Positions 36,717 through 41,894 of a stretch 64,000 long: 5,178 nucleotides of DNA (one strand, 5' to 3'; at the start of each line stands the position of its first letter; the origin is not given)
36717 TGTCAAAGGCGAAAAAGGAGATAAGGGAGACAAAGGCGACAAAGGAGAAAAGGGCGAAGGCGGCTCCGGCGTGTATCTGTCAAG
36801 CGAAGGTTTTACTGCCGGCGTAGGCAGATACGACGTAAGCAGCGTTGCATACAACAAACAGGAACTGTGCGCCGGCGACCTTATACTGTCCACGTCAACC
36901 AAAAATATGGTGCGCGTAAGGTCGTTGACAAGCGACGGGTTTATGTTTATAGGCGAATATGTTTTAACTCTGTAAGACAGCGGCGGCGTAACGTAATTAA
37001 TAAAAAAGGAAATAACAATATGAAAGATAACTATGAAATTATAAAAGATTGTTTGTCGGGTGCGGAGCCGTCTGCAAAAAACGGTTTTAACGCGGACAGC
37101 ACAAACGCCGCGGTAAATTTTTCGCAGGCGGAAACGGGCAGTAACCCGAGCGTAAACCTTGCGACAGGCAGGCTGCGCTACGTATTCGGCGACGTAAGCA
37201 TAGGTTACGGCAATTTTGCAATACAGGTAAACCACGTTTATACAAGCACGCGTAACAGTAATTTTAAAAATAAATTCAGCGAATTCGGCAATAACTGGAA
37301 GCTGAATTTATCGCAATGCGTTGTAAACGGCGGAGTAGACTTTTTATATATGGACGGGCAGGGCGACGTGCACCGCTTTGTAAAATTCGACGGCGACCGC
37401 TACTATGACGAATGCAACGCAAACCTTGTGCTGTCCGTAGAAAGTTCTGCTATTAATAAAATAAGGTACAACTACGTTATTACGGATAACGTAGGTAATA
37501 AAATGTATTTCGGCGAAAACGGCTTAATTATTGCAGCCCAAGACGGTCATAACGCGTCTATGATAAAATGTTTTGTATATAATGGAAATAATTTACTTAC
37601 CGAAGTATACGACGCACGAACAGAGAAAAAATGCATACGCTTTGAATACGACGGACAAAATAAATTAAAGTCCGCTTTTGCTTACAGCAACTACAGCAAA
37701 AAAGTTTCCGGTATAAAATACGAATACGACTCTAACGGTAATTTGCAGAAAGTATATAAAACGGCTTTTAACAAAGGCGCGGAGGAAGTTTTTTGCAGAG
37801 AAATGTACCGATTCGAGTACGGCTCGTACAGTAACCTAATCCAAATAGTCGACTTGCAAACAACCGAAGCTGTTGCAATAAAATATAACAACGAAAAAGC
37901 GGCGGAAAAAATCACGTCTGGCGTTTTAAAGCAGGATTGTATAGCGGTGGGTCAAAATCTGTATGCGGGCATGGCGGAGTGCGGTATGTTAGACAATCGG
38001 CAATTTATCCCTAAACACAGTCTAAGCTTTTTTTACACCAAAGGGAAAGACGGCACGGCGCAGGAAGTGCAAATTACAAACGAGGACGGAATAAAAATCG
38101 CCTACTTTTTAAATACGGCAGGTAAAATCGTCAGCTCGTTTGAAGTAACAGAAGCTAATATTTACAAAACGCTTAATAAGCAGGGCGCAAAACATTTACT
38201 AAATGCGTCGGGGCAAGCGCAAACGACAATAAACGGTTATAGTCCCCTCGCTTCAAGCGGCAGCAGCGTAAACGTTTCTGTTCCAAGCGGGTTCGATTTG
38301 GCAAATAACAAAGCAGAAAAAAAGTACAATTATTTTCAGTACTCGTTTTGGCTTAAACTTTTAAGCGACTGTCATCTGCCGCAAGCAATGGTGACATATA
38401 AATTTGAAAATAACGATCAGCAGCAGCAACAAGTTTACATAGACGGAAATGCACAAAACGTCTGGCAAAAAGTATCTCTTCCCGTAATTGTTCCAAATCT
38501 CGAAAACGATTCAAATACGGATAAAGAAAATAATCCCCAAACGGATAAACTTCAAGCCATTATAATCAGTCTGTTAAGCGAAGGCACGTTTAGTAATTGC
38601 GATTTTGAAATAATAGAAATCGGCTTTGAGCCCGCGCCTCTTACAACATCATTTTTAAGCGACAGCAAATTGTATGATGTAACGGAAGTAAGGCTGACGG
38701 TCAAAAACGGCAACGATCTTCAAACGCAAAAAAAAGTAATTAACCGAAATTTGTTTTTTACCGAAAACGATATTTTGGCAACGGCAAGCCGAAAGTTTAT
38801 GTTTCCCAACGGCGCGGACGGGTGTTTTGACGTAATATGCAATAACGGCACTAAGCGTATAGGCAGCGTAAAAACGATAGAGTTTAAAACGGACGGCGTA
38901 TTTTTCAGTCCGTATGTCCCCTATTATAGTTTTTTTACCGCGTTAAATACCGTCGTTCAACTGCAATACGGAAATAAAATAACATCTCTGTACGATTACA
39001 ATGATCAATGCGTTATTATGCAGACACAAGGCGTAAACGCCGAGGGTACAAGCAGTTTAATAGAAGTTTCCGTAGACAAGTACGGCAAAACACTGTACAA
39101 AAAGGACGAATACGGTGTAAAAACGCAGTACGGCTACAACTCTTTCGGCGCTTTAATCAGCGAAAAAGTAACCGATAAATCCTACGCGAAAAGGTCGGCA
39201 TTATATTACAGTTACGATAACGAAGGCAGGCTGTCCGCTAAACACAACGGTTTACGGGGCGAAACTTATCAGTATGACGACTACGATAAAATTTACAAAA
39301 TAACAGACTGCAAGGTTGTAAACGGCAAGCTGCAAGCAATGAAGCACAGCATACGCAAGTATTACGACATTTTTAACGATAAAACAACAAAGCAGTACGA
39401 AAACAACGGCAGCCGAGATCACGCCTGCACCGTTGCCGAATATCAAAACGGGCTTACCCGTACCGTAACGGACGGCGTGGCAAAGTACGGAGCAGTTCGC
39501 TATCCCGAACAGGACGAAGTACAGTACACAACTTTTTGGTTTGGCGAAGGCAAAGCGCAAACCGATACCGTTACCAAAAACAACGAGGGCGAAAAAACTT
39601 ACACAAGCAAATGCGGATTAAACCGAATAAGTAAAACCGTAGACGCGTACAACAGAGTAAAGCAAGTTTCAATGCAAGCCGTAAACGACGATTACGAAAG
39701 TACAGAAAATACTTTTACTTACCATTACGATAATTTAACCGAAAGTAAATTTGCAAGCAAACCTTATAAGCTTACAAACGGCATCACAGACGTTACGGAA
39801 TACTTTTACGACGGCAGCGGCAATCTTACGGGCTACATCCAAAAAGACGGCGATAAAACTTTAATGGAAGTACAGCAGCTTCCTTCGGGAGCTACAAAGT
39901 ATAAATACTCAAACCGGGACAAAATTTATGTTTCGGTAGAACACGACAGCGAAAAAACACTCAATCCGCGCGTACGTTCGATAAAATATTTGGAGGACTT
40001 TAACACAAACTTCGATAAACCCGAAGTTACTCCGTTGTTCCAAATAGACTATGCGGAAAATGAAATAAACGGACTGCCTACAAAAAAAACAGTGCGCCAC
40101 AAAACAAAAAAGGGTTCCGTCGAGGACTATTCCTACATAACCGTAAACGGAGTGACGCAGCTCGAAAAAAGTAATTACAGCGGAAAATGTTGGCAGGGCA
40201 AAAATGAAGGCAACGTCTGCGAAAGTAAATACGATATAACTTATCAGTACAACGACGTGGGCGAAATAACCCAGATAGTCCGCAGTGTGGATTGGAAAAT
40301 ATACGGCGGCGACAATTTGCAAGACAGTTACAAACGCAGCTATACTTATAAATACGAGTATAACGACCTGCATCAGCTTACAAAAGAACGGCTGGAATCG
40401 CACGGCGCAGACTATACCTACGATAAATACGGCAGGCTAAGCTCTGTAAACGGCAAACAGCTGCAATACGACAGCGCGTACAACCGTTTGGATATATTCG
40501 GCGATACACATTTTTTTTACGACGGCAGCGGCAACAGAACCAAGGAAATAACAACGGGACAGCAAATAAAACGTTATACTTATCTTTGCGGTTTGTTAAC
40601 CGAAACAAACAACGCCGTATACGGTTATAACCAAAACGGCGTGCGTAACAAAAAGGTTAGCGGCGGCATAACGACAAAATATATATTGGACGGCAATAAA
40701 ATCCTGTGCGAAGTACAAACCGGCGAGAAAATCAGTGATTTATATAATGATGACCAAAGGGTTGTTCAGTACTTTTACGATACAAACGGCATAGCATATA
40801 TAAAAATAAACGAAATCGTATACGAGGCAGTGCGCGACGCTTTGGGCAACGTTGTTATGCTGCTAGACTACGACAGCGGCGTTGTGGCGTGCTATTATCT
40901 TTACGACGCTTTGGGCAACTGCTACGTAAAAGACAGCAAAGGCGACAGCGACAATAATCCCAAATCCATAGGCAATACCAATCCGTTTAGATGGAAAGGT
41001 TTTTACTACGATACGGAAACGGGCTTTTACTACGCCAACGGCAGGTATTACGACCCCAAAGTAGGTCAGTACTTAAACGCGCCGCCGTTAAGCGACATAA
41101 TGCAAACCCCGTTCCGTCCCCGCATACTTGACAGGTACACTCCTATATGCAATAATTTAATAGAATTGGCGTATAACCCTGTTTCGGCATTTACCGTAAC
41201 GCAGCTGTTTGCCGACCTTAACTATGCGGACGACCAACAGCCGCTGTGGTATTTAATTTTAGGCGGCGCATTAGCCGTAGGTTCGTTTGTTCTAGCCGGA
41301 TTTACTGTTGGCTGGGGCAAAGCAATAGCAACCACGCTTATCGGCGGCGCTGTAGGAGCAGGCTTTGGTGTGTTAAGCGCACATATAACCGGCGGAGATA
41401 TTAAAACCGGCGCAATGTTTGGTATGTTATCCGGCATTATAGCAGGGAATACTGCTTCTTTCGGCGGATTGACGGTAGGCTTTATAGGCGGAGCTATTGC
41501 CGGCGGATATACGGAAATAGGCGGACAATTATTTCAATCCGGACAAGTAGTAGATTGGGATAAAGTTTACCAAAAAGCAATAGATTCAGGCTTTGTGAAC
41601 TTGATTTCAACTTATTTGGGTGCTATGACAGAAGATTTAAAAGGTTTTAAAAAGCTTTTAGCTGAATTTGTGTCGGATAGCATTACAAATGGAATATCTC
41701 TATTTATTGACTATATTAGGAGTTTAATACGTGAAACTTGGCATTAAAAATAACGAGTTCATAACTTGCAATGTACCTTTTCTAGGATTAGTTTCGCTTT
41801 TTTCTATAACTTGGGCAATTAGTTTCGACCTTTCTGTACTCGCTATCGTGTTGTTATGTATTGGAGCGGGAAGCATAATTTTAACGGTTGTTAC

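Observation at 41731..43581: Three tandem paralogous 2-TM immunity-like genes, each preceded by a relic of the toxin 3' end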

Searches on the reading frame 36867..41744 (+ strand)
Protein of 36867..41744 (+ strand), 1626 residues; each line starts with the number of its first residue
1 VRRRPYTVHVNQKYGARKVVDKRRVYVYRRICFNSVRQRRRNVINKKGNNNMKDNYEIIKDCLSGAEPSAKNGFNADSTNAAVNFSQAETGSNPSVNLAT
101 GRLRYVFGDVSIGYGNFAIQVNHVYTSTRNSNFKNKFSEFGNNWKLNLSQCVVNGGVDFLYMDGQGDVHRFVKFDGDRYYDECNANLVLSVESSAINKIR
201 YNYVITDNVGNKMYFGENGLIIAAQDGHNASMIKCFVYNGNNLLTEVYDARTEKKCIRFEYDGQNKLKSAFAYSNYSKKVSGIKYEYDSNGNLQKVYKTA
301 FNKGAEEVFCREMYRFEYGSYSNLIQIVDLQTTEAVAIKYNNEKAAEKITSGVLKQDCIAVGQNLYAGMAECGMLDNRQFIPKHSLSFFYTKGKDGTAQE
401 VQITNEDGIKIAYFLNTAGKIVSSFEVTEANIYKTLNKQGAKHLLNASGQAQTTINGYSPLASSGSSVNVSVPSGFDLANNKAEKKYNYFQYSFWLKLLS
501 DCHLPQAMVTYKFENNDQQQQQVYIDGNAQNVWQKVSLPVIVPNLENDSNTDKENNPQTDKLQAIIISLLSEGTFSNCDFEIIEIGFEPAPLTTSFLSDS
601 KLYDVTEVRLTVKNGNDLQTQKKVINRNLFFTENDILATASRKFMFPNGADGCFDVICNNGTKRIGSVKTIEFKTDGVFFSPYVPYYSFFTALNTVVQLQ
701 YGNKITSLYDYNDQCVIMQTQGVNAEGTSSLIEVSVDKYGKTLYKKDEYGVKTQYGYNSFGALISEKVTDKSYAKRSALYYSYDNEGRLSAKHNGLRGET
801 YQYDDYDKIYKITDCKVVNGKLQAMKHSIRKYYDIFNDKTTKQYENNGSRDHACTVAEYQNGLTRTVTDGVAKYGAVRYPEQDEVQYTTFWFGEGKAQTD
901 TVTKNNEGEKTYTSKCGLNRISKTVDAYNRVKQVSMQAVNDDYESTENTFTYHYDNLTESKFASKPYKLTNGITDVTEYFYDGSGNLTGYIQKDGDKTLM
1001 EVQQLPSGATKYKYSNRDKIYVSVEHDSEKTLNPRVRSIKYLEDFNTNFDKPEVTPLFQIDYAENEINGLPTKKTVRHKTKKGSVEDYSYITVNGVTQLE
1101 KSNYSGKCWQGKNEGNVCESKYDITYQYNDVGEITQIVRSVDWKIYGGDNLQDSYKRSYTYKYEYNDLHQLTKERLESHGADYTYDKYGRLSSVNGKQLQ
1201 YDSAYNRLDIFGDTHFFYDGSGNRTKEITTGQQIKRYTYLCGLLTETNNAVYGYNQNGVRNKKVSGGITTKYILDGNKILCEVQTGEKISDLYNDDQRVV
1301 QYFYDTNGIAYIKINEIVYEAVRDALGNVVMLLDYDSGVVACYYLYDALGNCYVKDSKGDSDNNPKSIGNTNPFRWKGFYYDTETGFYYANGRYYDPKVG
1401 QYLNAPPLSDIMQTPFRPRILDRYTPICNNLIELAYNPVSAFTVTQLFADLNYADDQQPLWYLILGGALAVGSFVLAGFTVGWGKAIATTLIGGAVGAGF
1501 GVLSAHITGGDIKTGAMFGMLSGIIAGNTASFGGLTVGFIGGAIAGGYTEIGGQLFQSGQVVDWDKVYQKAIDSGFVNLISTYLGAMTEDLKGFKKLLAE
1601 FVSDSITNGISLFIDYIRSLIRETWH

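Call 5: search_protein_families(library=pfam, proteins=[window:36867-41744:+], max_evalue=1)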
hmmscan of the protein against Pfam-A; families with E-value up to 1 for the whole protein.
window:36867-41744:+ (1626 aa): 1 family
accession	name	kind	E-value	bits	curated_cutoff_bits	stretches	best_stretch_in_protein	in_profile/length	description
PF05593.20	RHS_repeat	-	1.3e-08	35.5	22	2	238-267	1-28/38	RHS Repeat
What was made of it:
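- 37020..41747 (+): RHS/YD-repeat toxin gene (1575 aa, starting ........). The core runs to about 41099. Pfam RHS_repeat 1.3e-8 (call 5).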

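Call 39: search_protein_families(library=ncbifam, proteins=[window:37017-41744:+], max_evalue=1)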
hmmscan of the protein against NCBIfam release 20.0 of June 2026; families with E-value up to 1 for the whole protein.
window:37017-41744:+ (1576 aa): 3 families
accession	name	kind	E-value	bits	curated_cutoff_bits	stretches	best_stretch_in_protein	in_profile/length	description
TIGR03696.1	Rhs_assc_core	domain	6.1e-09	36.3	32.5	1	1310-1360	12-53/76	RHS repeat-associated core domain-containing protein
TIGR01643.1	YD_repeat_2x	repeat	3.2e-06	27.4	15.8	1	1115-1144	1-31/42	YD repeat-containing protein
NF007545.0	PRK10160.1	equivalog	0.021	14.3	342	1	1404-1455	181-233/275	taurine ABC transporter permease TauC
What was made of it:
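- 37020..41747 (+): TIGR03696 Rhs_assc_core at residues 1310-1360 and TIGR01643 YD repeat (call 39).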

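Call 91: search_solved_structures(query=window:37020-41744:+, max_evalue=0.001)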
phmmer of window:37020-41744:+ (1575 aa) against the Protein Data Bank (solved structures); distinct sequences matched with E-value up to 0.001: 3.
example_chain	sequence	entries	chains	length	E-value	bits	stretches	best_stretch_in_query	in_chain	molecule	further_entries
8h8a_A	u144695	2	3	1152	1.5e-07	32.7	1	1110-1358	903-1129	Putative Rhs-family protein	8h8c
8h8b_A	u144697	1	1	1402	2.1e-07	32.2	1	1110-1358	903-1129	Putative Rhs-family protein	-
8qja_A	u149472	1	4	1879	2.7e-06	28.6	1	1207-1358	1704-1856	Putative type VI secretion system YD repeat-containing Rhs element Vgr protein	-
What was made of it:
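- On RHS/YD-repeat polymorphic toxin locus: PDB Rhs proteins 8h8a and 8qja match (call 91).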

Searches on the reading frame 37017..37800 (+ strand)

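Call 80: search_protein_families(library=phrogs, proteins=[window:37017-37800:+], max_evalue=0.01)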
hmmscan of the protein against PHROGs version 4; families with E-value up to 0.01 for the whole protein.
window:37017-37800:+ (261 aa): 1 family
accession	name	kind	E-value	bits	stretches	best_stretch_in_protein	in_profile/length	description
phrog_26062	-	unknown function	0.003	18.7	1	201-240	13-56/75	-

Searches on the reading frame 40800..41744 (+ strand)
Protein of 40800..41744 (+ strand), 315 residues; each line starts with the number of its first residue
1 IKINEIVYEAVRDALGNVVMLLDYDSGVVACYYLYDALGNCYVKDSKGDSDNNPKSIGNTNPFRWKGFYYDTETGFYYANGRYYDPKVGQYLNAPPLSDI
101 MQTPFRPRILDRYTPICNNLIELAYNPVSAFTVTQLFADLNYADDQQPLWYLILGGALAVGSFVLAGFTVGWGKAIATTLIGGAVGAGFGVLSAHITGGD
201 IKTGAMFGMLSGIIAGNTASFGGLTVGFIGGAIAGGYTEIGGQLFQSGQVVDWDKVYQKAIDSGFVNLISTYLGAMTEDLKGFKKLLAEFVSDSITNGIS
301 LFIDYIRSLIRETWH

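Call 7: search_protein_families(library=pfam, proteins=[window:40800-41744:+], max_evalue=10)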
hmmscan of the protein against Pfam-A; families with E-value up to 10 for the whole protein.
window:40800-41744:+ (315 aa): 1 family
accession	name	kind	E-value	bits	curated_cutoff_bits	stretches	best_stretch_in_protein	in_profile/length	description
PF17780.6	OCRE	-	0.0054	17.2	24.7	1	67-92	12-39/52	OCRE domain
